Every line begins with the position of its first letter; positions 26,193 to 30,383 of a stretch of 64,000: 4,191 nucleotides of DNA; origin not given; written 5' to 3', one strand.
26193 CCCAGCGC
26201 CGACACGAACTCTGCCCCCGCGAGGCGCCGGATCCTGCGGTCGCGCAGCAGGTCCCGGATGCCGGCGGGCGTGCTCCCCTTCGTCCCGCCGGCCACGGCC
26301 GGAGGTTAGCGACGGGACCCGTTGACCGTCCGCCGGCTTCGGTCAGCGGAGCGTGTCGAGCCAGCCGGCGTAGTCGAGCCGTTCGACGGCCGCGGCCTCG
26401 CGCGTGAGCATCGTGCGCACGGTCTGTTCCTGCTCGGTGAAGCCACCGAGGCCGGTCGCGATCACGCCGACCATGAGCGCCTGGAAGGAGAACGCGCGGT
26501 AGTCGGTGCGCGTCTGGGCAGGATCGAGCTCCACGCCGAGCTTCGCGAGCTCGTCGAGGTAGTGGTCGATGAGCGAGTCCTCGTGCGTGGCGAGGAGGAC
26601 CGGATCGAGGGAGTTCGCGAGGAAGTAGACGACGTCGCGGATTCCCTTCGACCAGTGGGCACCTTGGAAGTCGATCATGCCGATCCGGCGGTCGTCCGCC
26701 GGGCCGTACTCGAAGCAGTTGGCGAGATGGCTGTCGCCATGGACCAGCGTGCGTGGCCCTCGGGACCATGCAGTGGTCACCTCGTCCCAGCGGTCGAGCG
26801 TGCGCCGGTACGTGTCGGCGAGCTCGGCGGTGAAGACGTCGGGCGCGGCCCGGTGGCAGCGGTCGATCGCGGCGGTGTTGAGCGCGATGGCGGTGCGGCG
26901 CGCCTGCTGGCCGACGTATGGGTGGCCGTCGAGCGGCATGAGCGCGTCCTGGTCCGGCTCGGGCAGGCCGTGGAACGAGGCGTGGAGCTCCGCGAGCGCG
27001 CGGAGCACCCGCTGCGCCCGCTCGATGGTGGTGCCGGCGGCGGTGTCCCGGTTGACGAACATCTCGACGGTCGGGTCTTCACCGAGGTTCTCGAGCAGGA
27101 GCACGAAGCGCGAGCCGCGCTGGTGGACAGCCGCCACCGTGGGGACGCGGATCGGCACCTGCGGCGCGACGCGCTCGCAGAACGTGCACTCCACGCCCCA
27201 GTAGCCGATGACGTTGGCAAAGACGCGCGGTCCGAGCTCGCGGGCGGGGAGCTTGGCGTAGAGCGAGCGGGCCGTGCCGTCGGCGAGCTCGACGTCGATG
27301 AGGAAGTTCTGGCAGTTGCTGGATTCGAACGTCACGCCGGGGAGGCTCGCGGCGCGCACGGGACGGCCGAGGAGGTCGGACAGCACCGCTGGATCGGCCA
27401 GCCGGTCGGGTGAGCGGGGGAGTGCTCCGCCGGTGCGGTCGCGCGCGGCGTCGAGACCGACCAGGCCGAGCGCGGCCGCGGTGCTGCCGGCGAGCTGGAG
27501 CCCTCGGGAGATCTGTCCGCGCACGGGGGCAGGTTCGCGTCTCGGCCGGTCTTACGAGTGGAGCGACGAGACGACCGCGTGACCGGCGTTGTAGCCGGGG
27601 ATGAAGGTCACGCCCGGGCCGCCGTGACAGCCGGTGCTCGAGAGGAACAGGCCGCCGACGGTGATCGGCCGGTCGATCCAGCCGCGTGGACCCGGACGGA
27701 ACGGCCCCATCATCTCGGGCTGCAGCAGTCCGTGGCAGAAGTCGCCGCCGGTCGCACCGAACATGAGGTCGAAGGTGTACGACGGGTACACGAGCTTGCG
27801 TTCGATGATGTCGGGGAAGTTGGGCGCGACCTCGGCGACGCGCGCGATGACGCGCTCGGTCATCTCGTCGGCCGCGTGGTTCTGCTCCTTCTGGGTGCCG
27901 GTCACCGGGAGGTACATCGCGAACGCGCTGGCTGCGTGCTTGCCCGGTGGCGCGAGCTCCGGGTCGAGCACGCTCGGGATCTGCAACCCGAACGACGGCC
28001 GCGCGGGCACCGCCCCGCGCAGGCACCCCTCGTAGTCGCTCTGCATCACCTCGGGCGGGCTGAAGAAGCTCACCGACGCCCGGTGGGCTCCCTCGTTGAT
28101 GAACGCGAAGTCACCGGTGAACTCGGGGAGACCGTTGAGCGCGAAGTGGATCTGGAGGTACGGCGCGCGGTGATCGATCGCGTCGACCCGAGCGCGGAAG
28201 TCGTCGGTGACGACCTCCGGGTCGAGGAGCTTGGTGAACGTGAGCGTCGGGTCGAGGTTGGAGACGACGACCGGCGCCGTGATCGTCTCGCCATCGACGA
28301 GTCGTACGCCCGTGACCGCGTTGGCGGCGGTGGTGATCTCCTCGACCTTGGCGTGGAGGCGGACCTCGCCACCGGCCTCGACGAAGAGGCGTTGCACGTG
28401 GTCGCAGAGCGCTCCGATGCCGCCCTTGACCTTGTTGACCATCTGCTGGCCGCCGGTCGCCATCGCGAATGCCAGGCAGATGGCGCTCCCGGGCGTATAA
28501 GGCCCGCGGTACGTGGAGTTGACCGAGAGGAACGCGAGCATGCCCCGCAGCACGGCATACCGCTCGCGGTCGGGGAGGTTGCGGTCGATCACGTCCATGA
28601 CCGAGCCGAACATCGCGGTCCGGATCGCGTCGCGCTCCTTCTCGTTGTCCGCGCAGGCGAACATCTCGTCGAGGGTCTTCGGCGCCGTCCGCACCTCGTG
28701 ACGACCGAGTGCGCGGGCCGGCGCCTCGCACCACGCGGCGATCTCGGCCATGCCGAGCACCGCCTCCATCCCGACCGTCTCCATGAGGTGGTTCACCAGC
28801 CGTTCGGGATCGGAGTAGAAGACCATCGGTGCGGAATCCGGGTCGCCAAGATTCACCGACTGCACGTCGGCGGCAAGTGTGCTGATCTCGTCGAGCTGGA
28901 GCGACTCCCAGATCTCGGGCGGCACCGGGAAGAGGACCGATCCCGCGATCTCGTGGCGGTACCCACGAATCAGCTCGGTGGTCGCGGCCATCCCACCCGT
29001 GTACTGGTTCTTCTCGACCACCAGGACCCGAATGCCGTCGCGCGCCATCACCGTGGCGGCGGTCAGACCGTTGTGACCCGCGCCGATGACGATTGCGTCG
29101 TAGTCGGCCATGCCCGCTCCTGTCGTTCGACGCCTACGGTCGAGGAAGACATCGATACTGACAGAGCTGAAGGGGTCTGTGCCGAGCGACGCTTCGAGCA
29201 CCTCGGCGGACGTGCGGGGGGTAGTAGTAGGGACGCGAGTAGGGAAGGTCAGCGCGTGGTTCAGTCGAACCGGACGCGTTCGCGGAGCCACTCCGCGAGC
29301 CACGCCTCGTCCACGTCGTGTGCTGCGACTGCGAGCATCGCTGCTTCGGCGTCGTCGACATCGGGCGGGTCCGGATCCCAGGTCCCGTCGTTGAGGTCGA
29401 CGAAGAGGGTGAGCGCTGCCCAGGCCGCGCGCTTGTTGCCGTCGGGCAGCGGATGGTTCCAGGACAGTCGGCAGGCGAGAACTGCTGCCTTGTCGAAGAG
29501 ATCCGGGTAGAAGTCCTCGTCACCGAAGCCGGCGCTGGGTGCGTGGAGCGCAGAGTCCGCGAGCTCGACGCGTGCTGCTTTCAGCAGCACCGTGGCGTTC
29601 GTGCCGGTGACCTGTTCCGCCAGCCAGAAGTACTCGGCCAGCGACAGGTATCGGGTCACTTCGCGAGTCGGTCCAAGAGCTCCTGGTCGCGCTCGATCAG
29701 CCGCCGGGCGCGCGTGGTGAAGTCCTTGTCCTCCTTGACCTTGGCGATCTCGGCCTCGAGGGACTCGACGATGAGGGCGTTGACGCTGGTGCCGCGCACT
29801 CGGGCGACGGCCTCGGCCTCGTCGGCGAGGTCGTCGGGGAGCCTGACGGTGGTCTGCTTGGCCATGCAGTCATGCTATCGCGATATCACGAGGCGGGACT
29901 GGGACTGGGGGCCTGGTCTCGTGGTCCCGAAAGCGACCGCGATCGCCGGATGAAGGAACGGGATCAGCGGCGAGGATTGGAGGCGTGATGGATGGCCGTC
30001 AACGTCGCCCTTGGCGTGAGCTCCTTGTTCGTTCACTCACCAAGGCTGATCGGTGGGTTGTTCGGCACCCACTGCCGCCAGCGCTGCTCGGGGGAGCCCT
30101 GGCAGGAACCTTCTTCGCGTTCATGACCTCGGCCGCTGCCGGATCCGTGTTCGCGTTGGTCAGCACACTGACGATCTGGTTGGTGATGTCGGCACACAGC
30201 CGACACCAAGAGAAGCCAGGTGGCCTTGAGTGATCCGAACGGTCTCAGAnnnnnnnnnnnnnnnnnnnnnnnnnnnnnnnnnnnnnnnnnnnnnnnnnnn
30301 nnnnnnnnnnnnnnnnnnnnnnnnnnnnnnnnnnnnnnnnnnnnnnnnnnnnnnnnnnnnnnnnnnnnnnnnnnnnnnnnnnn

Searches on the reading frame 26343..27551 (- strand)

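Call 52: search_protein_families(library=pfam, proteins=[window:26343-27551:-], max_evalue=1)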
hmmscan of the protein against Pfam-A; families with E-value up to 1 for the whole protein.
window:26343-27551:- (402 aa): 3 families
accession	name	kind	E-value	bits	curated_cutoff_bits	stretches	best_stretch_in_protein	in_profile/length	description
PF02958.26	EcKL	-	2.8e-15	56.9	22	1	140-337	82-287/294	Ecdysteroid kinase-like family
PF01636.29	APH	-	3.6e-09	37.2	23.2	1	173-317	87-215/239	Phosphotransferase enzyme family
PF07914.17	DUF1679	-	0.16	11.3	24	1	174-334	169-337/414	Uncharacterized oxidoreductase dhs-27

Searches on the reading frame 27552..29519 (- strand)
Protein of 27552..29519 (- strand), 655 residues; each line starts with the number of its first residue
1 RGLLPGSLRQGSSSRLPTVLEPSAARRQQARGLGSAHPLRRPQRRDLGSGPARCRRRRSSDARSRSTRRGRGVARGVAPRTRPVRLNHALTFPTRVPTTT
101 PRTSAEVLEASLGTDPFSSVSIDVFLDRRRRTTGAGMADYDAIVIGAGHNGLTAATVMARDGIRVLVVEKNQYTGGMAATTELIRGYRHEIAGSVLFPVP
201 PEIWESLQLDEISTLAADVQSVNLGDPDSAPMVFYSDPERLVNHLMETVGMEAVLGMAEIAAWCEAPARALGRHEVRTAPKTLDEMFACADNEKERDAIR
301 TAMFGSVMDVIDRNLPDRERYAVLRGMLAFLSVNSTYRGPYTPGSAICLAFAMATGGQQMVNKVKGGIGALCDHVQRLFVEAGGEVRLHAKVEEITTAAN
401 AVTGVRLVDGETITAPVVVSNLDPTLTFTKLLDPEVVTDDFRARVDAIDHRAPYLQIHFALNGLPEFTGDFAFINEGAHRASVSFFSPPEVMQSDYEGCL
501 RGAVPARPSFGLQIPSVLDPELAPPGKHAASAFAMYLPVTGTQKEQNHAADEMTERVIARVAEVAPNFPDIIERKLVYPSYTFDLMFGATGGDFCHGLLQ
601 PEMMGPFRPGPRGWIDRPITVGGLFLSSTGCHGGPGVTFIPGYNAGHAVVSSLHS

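Call 45: search_protein_families(library=pfam, proteins=[window:27552-29519:-], max_evalue=0.01)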
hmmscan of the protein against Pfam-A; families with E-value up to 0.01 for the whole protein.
window:27552-29519:- (655 aa): 12 families
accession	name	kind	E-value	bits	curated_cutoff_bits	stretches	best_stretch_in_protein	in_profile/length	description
PF01593.30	Amino_oxidase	-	2.6e-13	50.5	19.8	1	151-459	3-289/443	Flavin containing amine oxidoreductase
PF13450.12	NAD_binding_8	-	4.1e-12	46.6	21.9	1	144-205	1-63/68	NAD(P)-binding Rossmann-like domain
PF01266.30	DAO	-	5.5e-10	39.7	27.9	1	141-189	1-52/353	FAD dependent oxidoreductase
PF12831.13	FAD_oxidored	-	3.7e-07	30.2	27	1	141-180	1-40/416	FAD dependent oxidoreductase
PF00890.30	FAD_binding_2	-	1.9e-06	27.8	20.4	1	141-178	1-38/414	FAD binding domain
PF07992.20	Pyr_redox_2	-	2.9e-06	27.4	26.1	1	140-202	1-58/291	Pyridine nucleotide-disulphide oxidoreductase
PF00996.24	GDI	-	7.8e-06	25.1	23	1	139-188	4-53/436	GDP dissociation inhibitor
PF01946.23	Thi4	-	9.2e-06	25.5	26.2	1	137-177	15-56/235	Thi4 family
PF01494.25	FAD_binding_3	-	7.9e-05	22.5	22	1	140-172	2-34/349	FAD binding domain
PF01134.28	GIDA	-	0.00032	20.3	22.1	1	141-174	1-34/391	Glucose inhibited division protein A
PF03486.20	HI0933_like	-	0.00039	20.4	50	1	141-175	2-36/244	HI0933-like protein Rossmann domain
PF00070.33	Pyr_redox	-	0.0016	19.4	22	0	142-172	2-32/82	Pyridine nucleotide-disulphide oxidoreductase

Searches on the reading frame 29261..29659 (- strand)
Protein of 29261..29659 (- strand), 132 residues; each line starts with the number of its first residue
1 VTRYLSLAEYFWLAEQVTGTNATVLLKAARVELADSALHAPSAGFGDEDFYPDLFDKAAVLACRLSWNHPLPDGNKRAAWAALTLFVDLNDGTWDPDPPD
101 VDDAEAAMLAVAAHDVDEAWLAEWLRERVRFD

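Call 45: search_protein_families(library=pfam, proteins=[window:29261-29659:-], max_evalue=0.01)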
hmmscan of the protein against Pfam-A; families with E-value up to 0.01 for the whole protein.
window:29261-29659:- (132 aa): 1 family
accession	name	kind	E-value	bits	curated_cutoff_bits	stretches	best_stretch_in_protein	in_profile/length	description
PF02661.23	Fic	-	1.8e-09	38.7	24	1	27-86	24-92/93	Fic/DOC family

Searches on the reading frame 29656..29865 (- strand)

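Call 45: search_protein_families(library=pfam, proteins=[window:29656-29865:-], max_evalue=0.01)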
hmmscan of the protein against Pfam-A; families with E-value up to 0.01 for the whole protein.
window:29656-29865:- (69 aa): 3 families
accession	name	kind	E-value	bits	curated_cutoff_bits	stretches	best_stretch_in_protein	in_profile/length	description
PF07704.17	PSK_trans_fac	-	0.00089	20.6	28.3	1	17-63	14-62/82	Rv0623-like transcription factor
PF01402.27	RHH_1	-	0.002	18.4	20.5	1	5-41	2-38/39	Ribbon-helix-helix protein, copG family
PF03869.20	Arc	-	0.0086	16.4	20.4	0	5-37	7-39/50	Arc-like DNA binding domain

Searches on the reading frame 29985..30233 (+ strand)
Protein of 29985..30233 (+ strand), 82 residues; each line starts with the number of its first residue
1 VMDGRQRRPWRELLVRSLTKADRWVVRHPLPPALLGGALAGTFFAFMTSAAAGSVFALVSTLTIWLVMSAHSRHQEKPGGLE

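Call 45: search_protein_families(library=pfam, proteins=[window:29985-30233:+], max_evalue=0.01)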
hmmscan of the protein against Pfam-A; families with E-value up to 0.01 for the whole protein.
window:29985-30233:+ (82 aa): 0 families

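Call 88: search_protein_families(library=ncbifam, proteins=[window:29985-30233:+], max_evalue=0.1)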
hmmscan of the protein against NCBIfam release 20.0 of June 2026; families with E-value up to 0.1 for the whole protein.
window:29985-30233:+ (82 aa): 1 family
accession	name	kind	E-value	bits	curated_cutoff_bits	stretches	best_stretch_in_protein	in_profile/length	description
NF052656.1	SprProtYtrHBac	equivalog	0.034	14.5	150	1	34-70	18-55/108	sporulation membrane protein YtrH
